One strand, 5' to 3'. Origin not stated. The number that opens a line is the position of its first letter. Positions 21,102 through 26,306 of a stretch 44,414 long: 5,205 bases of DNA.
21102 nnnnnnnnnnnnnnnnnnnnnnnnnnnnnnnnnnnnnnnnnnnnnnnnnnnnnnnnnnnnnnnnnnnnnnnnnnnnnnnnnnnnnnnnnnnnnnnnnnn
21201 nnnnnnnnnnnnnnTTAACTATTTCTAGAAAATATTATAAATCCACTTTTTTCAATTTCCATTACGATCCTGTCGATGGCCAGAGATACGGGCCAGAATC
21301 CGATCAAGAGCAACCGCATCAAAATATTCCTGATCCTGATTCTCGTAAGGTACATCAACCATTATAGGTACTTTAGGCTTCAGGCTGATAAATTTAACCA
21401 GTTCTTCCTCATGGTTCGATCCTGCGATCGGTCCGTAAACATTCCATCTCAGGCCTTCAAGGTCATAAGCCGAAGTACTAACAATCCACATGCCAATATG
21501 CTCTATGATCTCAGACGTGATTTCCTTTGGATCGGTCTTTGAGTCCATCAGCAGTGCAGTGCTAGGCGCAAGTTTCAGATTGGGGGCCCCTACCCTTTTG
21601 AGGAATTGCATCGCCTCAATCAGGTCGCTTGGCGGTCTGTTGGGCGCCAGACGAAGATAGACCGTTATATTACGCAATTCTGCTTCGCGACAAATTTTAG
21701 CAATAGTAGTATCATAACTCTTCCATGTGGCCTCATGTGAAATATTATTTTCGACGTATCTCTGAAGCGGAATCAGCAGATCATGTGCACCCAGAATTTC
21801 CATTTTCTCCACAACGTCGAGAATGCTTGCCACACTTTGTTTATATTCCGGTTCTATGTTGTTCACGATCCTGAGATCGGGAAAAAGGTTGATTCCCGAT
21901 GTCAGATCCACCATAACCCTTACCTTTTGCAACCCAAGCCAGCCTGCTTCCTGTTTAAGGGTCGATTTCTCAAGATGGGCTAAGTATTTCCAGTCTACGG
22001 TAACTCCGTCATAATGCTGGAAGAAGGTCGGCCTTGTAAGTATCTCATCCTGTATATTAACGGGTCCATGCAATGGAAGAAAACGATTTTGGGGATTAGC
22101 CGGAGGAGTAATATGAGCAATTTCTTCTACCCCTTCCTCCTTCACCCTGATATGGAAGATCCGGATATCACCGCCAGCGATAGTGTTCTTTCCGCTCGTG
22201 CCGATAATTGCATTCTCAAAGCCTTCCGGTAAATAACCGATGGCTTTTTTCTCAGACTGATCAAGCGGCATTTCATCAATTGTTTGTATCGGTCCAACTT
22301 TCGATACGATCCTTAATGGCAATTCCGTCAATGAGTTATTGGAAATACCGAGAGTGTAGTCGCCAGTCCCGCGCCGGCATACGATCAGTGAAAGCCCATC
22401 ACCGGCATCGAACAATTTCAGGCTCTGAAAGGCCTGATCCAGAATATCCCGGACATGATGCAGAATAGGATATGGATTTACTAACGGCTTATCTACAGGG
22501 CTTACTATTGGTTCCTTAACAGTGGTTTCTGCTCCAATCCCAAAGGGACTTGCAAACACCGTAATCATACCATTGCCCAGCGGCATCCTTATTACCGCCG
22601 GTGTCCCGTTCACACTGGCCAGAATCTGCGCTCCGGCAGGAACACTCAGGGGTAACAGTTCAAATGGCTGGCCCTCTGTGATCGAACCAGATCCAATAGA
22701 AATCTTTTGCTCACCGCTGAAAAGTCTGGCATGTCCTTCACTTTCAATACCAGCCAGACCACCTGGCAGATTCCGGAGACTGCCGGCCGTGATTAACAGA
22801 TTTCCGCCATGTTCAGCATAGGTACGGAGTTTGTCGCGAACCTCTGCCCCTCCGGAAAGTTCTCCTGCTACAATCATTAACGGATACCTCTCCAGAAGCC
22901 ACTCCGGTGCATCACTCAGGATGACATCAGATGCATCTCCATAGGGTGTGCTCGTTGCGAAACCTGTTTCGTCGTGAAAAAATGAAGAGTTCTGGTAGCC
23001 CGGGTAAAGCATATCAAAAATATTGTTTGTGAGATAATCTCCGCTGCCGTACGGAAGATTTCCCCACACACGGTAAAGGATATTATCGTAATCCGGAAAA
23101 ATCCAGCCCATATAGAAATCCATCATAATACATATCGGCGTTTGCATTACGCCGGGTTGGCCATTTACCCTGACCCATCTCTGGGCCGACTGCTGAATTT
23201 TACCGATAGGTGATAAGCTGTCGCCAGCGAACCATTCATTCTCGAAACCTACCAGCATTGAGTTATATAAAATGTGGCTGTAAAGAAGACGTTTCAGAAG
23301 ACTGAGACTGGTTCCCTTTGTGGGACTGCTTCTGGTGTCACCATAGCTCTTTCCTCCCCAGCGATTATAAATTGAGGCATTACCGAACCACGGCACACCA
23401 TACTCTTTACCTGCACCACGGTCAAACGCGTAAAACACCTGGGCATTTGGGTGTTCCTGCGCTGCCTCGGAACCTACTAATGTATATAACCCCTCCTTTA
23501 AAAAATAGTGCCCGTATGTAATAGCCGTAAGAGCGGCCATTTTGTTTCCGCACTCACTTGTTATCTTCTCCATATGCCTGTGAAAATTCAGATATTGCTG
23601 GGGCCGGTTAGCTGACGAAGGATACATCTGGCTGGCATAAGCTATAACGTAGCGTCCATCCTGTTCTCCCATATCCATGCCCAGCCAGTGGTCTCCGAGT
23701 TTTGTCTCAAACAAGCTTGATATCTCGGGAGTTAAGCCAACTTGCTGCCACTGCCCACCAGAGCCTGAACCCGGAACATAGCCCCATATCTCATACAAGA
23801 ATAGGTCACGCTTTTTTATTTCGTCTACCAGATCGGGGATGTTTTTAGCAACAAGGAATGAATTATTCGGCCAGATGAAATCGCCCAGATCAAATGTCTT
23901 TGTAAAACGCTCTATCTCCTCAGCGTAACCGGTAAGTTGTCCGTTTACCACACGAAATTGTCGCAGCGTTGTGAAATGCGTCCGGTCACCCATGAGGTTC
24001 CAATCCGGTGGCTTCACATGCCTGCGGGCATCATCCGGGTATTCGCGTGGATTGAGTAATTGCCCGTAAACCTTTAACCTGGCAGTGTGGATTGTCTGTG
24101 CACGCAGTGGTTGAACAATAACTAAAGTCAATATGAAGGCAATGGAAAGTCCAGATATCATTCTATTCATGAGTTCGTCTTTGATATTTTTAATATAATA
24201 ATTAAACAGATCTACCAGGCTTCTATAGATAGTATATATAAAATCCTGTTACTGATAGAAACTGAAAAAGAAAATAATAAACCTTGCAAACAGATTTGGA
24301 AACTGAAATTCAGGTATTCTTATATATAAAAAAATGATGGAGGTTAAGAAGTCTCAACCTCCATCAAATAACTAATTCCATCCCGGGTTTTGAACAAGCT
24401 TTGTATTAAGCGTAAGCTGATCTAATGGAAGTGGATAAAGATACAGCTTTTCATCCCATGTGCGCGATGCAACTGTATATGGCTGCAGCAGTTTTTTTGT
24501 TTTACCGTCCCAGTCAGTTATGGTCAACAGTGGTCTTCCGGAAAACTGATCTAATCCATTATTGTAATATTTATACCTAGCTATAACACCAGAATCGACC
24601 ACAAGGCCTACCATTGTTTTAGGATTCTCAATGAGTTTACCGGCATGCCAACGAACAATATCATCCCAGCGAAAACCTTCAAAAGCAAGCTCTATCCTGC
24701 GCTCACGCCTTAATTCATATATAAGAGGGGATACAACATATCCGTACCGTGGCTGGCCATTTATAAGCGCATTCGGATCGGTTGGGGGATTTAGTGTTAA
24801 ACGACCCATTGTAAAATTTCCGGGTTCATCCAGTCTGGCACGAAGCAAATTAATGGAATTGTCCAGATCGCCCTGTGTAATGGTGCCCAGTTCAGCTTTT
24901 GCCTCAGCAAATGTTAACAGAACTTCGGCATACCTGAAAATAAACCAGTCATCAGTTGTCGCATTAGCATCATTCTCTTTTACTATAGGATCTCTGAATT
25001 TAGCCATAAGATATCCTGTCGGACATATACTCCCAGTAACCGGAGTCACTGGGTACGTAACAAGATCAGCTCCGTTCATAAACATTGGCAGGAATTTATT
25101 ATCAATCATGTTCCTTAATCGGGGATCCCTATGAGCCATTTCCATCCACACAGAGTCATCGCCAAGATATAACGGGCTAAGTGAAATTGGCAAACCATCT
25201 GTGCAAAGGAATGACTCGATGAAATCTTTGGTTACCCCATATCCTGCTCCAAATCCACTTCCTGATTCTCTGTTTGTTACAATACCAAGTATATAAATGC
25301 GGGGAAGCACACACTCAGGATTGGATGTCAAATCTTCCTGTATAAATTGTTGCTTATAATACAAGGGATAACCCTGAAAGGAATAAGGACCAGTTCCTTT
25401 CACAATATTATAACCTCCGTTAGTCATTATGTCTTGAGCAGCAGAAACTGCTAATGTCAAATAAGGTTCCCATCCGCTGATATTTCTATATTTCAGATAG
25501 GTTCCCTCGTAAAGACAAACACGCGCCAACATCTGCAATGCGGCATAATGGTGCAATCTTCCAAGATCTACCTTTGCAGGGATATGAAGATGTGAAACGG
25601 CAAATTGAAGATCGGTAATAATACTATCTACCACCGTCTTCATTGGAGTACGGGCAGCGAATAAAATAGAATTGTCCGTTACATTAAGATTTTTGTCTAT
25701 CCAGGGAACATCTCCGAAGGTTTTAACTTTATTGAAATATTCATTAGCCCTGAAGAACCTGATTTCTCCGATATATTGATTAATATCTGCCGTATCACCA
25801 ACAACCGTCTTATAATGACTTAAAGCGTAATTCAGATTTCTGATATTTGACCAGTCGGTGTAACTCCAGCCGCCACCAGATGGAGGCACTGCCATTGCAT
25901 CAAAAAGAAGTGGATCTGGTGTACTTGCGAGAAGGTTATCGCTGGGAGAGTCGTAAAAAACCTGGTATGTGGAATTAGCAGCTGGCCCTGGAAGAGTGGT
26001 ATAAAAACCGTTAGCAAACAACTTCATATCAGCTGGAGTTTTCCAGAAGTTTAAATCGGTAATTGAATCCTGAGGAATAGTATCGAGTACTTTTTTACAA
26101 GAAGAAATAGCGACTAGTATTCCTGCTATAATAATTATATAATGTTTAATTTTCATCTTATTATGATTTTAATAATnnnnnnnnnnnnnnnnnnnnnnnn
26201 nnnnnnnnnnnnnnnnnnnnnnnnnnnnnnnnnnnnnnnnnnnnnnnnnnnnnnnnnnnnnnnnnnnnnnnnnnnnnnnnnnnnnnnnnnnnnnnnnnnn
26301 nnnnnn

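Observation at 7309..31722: One sigma/anti-sigma-controlled PUL whose enzyme arm is dominated by proteins with no assignable CAZy family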

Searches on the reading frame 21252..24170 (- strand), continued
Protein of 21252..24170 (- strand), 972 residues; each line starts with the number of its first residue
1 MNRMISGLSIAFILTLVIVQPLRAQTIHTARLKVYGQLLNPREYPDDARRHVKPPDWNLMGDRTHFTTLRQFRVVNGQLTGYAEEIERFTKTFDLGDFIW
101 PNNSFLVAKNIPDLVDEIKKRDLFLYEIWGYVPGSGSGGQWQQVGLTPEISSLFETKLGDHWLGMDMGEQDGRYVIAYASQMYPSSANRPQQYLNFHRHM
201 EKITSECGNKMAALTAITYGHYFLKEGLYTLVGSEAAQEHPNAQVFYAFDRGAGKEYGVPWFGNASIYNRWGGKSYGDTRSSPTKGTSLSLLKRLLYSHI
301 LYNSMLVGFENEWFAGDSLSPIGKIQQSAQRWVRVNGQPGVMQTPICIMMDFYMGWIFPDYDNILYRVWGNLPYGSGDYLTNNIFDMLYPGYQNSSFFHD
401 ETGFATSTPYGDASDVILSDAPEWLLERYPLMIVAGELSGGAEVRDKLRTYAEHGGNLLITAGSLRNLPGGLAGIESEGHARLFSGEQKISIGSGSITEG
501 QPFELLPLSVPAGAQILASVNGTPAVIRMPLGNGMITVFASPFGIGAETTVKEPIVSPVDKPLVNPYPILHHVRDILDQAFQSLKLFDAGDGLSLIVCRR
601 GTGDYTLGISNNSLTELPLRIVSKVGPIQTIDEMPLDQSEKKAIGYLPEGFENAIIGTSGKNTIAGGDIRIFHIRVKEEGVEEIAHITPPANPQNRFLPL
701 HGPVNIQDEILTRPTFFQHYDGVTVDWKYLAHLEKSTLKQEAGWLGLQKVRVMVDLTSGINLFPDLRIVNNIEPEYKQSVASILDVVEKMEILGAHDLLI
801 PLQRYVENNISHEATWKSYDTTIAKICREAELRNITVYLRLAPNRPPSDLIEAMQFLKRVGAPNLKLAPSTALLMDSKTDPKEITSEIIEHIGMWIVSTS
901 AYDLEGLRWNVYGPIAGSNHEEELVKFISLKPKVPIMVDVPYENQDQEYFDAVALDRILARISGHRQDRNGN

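Call 57: search_protein_families(library=pfam, proteins=[P0407, P0411, P0465, P0423, P0443], max_evalue=0.0001)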
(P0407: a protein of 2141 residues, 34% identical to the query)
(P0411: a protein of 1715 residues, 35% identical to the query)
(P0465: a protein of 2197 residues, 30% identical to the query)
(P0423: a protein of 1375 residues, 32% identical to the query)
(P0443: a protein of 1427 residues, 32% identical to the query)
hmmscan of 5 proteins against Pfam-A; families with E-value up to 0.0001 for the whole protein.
P0407 (2141 aa): 2 families
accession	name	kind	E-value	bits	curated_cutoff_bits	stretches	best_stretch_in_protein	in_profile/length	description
PF12951.13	PATR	-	1e-16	61.1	27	3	1891-1920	1-30/30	Passenger-associated-transport-repeat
PF02018.23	CBM_4_9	-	5.1e-09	37.1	25.9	1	125-232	1-121/136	Carbohydrate binding domain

P0411 (1715 aa): 1 family
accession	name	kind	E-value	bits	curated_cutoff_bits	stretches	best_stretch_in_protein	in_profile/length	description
PF02018.23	CBM_4_9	-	3.1e-08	34.5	25.9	1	251-361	2-123/136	Carbohydrate binding domain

P0465 (2197 aa): 4 families
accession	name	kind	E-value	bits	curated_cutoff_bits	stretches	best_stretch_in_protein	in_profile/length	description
PF02368.24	Big_2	-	7.2e-27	93.6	22.8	2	1696-1773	1-78/79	Bacterial Ig-like domain (group 2)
PF14200.12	RicinB_lectin_2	-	1.7e-18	67.5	25.6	2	1901-1979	1-88/89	Ricin-type beta-trefoil lectin domain-like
PF18998.6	Flg_new_2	-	6e-16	58.6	23.6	1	179-252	1-70/73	Divergent InlB B-repeat domain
PF00404.24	Dockerin_1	-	3.1e-11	43.8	22.9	1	2137-2192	2-57/57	Dockerin type I domain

P0423 (1375 aa): 0 families

P0443 (1427 aa): 0 families

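Call 77: search_protein_families(library=pfam, proteins=[L040:43-2199:+, L040:5142-7064:+, L040:7117-8571:-, L040:15602-17746:-, L042:55-2529:+, L042:5432-7324:+, L042:7361-8635:+, L042:8833-10332:+], max_evalue=0.00001)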
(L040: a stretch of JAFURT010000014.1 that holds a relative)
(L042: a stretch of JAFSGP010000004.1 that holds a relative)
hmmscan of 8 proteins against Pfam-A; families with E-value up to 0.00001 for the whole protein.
L040:43-2199:+ (718 aa): 0 families

L040:5142-7064:+ (640 aa): 2 families
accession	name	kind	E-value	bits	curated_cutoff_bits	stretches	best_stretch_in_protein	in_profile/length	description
PF18088.7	Glyco_H_20C_C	-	5.5e-61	206.2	27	1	431-618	1-188/194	Glycoside Hydrolase 20C C-terminal domain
PF00728.28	Glyco_hydro_20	-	6e-08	32.8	22.3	1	100-330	6-271/348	Glycosyl hydrolase family 20, catalytic domain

L040:7117-8571:- (484 aa): 0 families

L040:15602-17746:- (714 aa): 0 families

L042:55-2529:+ (824 aa): 0 families

L042:5432-7324:+ (630 aa): 2 families
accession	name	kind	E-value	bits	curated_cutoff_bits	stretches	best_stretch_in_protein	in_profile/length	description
PF18088.7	Glyco_H_20C_C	-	7.8e-60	202.5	27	1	421-608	1-188/194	Glycoside Hydrolase 20C C-terminal domain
PF00728.28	Glyco_hydro_20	-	4.7e-06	26.6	22.3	0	139-279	71-231/348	Glycosyl hydrolase family 20, catalytic domain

L042:7361-8635:+ (424 aa): 2 families
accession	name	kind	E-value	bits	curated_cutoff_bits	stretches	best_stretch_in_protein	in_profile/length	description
PF21252.2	Glyco_hydro_109_C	-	3.1e-56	190.1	27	1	149-311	1-180/187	Glycosyl hydrolase 109, C-terminal domain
PF01408.29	GFO_IDH_MocA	-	1.4e-09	39.1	24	1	14-137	2-117/120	Oxidoreductase family, NAD-binding Rossmann fold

L042:8833-10332:+ (499 aa): 1 family
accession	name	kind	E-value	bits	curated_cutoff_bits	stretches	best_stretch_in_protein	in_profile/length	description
PF03629.24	SASA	-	1.1e-19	71.4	24.8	2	268-376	98-207/226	Carbohydrate esterase, sialic acid-specific acetylesterase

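Call 78: find_encoding_contigs(protein=P0127, flank=10000, max_places=1)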
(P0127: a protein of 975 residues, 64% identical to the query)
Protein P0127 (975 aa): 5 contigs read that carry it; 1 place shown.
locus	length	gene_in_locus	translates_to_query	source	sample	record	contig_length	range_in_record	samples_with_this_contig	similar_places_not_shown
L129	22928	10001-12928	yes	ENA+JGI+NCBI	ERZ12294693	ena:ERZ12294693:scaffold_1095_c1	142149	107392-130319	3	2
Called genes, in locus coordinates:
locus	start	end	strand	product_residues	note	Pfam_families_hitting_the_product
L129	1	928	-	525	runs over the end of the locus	PF10079:Rossmann-like_BshC, PF24850:CC_BshC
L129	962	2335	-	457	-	PF02163:Peptidase_M50, PF00595:PDZ (weak), PF17820:PDZ_6 (weak), PF00595:PDZ, PF13180:PDZ_2, PF17820:PDZ_6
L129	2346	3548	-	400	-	PF02670:DXP_reductoisom, PF08436:DXP_redisom_C, PF13288:DXPR_C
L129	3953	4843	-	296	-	PF02826:2-Hacid_dh_C (faint), PF03446:NAD_binding_2, PF03807:F420_oxidored, PF14833:NAD_binding_11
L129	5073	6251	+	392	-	PF03976:PPK2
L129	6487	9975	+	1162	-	PF13620:CarboxypepD_reg, PF22904:NOMO1-like_2nd (faint), PF25183:OMP_b-brl_4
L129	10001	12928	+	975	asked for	-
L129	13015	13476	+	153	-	PF07609:DUF1572, PF04978:MST, PF12867:DinB_2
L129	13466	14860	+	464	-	PF01554:MatE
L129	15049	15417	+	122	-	PF03551:PadR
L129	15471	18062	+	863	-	PF12704:MacB_PCD, PF02687:FtsX, PF12704:MacB_PCD, PF02687:FtsX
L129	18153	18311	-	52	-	PF12543:DUF3738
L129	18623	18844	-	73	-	-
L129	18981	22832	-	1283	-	PF00069:Pkinase, PF03109:ABC1 (weak), PF07714:PK_Tyr_Ser-Thr, PF13191:AAA_16, PF13401:AAA_22 (weak)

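Call 79: find_encoding_contigs(protein=P0115, flank=10000, max_places=1)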
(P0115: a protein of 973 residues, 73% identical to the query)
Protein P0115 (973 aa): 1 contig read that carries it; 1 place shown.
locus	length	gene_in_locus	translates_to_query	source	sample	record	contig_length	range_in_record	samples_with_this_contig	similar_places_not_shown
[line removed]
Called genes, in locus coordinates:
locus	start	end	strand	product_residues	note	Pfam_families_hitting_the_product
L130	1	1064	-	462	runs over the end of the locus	PF00884:Sulfatase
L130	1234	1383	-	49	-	-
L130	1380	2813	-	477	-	PF00884:Sulfatase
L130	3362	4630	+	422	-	PF13231:PMT_2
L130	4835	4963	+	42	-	-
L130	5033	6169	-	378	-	PF14319:Zn_Tnp_IS91, PF04986:Y2_Tnp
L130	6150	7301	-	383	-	-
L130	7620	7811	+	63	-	-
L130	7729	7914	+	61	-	-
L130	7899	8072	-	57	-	-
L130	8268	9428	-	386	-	PF13776:DUF4172, PF02661:Fic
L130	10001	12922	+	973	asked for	PF01261:AP_endonuc_2 (weak)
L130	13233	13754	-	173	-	?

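Call 80: find_encoding_contigs(protein=P0139, flank=10000, max_places=1)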
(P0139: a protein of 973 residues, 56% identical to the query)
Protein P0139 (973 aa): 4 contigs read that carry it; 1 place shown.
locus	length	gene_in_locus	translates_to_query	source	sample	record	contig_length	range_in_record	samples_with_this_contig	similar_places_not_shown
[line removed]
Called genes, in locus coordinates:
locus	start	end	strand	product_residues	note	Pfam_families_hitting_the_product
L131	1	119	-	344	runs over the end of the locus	PF08240:ADH_N (faint), PF00107:ADH_zinc_N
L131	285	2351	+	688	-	PF22842:Pel9A-like_beta_helix (faint), PF21231:GH141_M, PF05048:NosD (faint), PF13229:Beta_helix, PF17161:DUF5123 (faint)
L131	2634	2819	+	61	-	-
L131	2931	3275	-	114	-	-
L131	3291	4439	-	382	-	PF20702:nSTAND2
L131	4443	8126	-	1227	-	PF13570:Beta-prop_ACSF4, PF23743:Beta-prop_BBS7 (weak), PF25292:Beta-prop_CGLA, PF13517:FG-GAP_3, PF13570:Beta-prop_ACSF4, PF25292:Beta-prop_CGLA, PF25292:Beta-prop_CGLA, PF13401:AAA_22, +6 more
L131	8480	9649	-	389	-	PF01208:URO-D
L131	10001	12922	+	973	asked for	PF01261:AP_endonuc_2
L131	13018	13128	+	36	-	-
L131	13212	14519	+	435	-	PF00083:Sugar_tr, PF03137:OATP (faint), PF07690:MFS_1, PF06779:MFS_4, PF07690:MFS_1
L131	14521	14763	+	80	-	PF15731:MqsA_antitoxin (weak)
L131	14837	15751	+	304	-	-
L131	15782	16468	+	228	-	PF02585:PIG-L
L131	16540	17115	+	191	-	PF05685:Uma2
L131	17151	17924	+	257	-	PF05685:Uma2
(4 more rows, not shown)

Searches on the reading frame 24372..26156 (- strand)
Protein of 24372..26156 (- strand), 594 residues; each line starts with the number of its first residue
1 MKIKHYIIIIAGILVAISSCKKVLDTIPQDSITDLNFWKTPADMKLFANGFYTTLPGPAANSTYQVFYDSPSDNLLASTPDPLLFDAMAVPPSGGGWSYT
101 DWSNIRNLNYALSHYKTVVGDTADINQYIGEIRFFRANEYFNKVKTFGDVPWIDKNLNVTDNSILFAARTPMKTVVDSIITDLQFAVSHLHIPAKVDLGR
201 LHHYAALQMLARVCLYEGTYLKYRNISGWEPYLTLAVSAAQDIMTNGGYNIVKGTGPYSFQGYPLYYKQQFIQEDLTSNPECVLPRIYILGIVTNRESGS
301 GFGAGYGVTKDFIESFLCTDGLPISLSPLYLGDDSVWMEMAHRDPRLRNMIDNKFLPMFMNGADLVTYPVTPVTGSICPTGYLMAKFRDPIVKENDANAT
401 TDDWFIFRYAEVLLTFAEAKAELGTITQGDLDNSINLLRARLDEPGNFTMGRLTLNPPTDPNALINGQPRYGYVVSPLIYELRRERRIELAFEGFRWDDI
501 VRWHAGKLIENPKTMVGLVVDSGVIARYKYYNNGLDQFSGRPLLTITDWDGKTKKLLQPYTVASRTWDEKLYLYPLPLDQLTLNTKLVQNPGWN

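Call 4: search_protein_families(library=pfam, proteins=[window:24372-26156:-], max_evalue=0.01)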
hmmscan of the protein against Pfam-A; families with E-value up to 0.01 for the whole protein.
window:24372-26156:- (594 aa): 3 families
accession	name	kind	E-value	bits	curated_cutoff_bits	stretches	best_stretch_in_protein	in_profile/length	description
PF07980.17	SusD_RagB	-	5.1e-38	131.8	23.1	1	299-593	36-297/297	SusD family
PF14322.12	SusD-like_3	-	4.5e-12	47.1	27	1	102-215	82-191/191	Starch-binding associating with outer membrane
PF12771.13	SusD-like_2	-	0.0074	15.6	27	0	102-191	66-151/415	Starch-binding associating with outer membrane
